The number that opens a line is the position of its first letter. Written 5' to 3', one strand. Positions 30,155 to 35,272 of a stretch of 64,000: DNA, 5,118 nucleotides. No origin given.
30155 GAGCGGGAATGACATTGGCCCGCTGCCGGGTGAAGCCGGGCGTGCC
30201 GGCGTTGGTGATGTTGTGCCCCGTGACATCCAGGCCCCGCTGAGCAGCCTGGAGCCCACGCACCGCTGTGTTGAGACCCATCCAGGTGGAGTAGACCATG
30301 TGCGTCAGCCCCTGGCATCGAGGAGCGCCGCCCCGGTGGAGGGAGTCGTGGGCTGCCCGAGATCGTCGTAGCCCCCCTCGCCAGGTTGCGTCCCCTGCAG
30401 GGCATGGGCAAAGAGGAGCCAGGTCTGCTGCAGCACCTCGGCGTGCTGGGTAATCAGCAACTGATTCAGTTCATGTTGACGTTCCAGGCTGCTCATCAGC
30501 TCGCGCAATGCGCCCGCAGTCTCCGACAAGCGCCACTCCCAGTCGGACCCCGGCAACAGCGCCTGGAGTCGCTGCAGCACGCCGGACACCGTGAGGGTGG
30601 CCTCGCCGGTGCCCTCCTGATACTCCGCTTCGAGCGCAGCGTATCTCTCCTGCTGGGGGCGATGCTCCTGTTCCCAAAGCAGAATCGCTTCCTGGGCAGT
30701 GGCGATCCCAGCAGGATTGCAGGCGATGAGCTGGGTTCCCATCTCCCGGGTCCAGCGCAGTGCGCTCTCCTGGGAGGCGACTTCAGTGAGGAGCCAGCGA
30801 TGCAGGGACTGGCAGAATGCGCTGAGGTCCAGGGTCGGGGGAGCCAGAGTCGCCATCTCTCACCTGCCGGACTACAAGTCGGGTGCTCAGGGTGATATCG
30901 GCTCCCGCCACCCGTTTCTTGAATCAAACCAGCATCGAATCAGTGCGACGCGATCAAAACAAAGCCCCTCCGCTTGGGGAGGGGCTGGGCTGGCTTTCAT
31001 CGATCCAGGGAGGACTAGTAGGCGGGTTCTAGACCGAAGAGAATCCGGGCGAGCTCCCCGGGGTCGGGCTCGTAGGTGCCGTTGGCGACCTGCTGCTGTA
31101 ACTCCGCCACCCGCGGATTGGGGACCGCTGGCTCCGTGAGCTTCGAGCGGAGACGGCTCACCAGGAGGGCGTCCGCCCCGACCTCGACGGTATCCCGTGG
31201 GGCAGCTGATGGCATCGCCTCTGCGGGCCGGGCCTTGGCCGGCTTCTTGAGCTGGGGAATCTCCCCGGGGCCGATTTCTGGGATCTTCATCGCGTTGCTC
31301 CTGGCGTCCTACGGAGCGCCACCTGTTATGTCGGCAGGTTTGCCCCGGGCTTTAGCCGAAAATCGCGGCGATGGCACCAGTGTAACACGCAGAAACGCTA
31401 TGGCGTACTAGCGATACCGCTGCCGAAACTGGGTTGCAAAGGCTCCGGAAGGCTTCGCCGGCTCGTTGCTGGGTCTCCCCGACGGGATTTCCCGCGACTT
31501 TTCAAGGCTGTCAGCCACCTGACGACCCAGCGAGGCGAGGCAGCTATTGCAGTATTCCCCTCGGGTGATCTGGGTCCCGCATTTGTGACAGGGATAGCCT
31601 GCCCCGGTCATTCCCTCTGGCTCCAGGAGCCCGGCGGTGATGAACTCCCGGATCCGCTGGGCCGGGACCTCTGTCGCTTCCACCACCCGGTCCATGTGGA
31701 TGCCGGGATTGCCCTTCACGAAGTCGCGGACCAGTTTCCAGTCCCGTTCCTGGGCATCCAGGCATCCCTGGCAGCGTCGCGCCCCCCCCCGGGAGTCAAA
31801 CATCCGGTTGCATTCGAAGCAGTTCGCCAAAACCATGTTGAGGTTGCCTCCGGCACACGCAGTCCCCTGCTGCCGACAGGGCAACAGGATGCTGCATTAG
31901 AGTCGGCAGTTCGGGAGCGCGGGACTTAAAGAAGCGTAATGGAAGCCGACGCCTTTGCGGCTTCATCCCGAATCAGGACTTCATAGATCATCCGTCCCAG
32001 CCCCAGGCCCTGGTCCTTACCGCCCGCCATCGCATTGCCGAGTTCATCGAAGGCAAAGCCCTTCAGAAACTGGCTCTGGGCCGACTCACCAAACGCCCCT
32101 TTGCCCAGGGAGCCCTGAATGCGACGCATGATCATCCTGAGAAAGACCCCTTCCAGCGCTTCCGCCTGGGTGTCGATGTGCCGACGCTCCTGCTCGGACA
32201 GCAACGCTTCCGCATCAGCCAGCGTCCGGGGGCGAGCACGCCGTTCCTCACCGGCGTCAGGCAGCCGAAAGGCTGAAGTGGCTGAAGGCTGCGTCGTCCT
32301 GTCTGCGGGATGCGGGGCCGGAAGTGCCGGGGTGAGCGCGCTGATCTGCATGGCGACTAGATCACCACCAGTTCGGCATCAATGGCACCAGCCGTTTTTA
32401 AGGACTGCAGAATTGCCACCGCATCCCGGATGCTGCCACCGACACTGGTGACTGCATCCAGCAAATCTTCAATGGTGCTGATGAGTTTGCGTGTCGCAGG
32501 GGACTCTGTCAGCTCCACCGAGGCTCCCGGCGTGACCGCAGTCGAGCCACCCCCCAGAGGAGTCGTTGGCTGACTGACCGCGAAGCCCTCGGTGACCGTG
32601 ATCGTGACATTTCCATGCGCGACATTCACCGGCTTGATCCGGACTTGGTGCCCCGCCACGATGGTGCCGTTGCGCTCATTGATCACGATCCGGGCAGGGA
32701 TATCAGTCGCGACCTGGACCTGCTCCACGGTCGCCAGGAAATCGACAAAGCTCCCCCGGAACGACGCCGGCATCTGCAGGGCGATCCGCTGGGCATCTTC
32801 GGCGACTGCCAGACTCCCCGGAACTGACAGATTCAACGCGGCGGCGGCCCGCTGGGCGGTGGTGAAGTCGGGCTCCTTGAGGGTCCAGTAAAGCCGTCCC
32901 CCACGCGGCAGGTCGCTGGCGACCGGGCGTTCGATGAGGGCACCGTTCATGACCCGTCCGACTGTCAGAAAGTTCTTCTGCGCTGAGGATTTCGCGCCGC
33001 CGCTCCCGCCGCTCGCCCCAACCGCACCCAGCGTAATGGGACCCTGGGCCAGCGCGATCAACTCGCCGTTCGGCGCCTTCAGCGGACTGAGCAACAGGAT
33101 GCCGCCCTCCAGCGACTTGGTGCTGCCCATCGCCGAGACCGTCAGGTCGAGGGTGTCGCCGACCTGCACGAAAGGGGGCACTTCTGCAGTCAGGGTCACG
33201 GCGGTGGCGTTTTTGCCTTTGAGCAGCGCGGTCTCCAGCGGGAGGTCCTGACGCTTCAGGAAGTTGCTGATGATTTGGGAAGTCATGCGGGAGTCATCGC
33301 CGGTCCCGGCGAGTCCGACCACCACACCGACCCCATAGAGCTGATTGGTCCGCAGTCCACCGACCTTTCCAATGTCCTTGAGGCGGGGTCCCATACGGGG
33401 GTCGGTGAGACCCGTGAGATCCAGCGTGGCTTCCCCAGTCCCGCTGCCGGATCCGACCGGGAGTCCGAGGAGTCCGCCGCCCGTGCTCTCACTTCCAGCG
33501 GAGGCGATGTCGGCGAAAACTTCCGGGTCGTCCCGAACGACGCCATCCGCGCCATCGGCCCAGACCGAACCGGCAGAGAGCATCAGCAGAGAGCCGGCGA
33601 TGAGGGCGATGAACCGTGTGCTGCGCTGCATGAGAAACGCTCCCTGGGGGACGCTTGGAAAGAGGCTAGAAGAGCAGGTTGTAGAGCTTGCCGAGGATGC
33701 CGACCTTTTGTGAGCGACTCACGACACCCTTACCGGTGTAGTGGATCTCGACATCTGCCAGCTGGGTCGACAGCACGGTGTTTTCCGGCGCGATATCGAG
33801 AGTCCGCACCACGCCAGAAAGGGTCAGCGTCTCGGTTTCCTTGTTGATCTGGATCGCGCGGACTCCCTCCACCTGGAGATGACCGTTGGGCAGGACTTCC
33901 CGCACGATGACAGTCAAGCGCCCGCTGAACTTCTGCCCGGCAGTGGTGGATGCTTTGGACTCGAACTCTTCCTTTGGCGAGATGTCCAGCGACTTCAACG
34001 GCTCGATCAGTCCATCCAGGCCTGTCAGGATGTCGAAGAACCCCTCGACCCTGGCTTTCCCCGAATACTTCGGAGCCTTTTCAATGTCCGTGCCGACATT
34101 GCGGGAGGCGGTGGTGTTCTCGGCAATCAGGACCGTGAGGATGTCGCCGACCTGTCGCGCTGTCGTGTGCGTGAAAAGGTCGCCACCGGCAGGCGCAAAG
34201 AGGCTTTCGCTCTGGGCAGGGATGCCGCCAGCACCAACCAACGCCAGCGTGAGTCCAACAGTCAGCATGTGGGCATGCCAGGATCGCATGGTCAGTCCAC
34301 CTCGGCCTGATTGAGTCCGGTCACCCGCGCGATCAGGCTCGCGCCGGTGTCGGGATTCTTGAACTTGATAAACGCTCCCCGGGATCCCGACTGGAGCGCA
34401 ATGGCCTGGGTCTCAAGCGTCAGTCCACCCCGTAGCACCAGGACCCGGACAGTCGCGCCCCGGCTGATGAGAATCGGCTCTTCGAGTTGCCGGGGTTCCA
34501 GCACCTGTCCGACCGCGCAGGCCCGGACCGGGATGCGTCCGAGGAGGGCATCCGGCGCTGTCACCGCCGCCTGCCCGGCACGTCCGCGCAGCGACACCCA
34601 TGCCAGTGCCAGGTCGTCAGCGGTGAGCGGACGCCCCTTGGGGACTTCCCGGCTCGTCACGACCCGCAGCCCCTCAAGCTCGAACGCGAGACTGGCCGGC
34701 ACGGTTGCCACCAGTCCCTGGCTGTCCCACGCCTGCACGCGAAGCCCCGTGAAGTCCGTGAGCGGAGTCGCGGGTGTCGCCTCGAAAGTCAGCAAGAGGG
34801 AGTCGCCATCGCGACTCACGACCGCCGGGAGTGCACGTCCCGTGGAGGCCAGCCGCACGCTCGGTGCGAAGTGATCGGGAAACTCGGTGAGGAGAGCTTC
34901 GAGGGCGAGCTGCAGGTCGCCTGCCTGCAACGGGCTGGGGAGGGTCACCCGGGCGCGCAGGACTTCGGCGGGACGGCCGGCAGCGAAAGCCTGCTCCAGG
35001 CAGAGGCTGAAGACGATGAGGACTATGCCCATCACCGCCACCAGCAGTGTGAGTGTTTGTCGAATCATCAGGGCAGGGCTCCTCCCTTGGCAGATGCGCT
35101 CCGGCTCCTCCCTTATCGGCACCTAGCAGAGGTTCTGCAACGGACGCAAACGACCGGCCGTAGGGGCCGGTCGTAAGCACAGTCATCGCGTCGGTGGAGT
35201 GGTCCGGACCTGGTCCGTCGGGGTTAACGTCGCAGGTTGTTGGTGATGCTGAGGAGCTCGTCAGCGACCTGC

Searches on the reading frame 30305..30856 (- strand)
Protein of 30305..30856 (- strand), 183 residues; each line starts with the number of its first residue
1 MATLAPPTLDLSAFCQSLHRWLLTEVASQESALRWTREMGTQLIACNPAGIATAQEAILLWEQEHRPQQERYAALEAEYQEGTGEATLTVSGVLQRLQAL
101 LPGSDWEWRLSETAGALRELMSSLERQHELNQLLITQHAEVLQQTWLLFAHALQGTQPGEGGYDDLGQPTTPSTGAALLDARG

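Call 23: search_protein_families(library=pfam, proteins=[window:30305-30856:-], max_evalue=0.001)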
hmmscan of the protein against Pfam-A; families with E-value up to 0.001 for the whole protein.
window:30305-30856:- (183 aa): 0 families

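Call 37: search_protein_families(library=pfam, proteins=[window:30305-30856:-], max_evalue=0.01)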
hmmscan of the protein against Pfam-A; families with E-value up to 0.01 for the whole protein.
window:30305-30856:- (183 aa): 1 family
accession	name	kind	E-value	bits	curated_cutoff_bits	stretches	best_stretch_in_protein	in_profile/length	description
PF05130.17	FlgN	-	0.0034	18.2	30.5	1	87-168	75-144/147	FlgN protein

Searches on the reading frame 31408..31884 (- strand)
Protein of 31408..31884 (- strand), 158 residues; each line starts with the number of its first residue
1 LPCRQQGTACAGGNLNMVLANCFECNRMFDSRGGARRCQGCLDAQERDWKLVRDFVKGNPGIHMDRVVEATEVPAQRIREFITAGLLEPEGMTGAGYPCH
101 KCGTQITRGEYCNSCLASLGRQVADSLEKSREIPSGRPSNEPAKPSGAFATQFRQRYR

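Call 23: search_protein_families(library=pfam, proteins=[window:31408-31884:-], max_evalue=0.001)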
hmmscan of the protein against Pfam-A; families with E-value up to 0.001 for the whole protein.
window:31408-31884:- (158 aa): 0 families

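Call 37: search_protein_families(library=pfam, proteins=[window:31408-31884:-], max_evalue=0.01)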
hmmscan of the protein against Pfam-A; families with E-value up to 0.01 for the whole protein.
window:31408-31884:- (158 aa): 1 family
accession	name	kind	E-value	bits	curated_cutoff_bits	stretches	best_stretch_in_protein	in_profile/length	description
PF07191.17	Zn_ribbon_6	-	0.0037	17.7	25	0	94-120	14-40/67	Double zinc ribbon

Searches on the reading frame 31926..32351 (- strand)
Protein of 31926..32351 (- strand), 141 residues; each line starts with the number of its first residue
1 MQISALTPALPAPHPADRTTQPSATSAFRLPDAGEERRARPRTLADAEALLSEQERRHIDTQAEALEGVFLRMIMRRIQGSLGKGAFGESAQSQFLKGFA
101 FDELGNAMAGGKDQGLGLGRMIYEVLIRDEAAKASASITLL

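Call 23: search_protein_families(library=pfam, proteins=[window:31926-32351:-], max_evalue=0.001)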
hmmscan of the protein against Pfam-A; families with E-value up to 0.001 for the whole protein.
window:31926-32351:- (141 aa): 1 family
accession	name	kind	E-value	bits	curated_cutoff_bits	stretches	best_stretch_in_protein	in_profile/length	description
PF10135.14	Rod-binding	-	0.00019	22.3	25.1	1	83-124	9-50/51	Rod binding protein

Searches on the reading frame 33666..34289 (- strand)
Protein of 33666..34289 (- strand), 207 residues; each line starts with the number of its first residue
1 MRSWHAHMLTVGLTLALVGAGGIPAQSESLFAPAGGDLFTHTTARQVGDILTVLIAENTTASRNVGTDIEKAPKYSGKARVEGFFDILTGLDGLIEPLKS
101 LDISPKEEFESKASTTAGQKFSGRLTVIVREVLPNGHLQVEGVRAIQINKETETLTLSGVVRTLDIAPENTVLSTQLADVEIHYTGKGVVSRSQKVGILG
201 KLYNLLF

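Call 23: search_protein_families(library=pfam, proteins=[window:33666-34289:-], max_evalue=0.001)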
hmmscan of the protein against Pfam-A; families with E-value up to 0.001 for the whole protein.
window:33666-34289:- (207 aa): 1 family
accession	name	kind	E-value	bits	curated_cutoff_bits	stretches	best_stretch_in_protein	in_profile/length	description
PF02107.21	FlgH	-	9.8e-46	156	27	1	25-205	2-169/172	Flagellar L-ring protein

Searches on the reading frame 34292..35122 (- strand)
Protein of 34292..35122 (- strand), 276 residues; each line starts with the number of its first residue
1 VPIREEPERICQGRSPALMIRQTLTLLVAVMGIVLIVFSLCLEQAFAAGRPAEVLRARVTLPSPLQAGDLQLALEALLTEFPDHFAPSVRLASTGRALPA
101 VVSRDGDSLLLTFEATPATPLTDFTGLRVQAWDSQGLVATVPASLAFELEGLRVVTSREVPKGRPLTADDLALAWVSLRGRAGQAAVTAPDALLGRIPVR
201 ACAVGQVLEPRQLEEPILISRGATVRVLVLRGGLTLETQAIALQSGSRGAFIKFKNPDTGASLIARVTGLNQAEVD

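Call 23: search_protein_families(library=pfam, proteins=[window:34292-35122:-], max_evalue=0.001)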
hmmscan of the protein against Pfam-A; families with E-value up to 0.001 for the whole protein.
window:34292-35122:- (276 aa): 1 family
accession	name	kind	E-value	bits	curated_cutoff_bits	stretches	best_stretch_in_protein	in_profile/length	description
PF13144.11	ChapFlgA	-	1.3e-18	67.7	23.8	1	154-275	4-122/122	Chaperone for flagella basal body P-ring formation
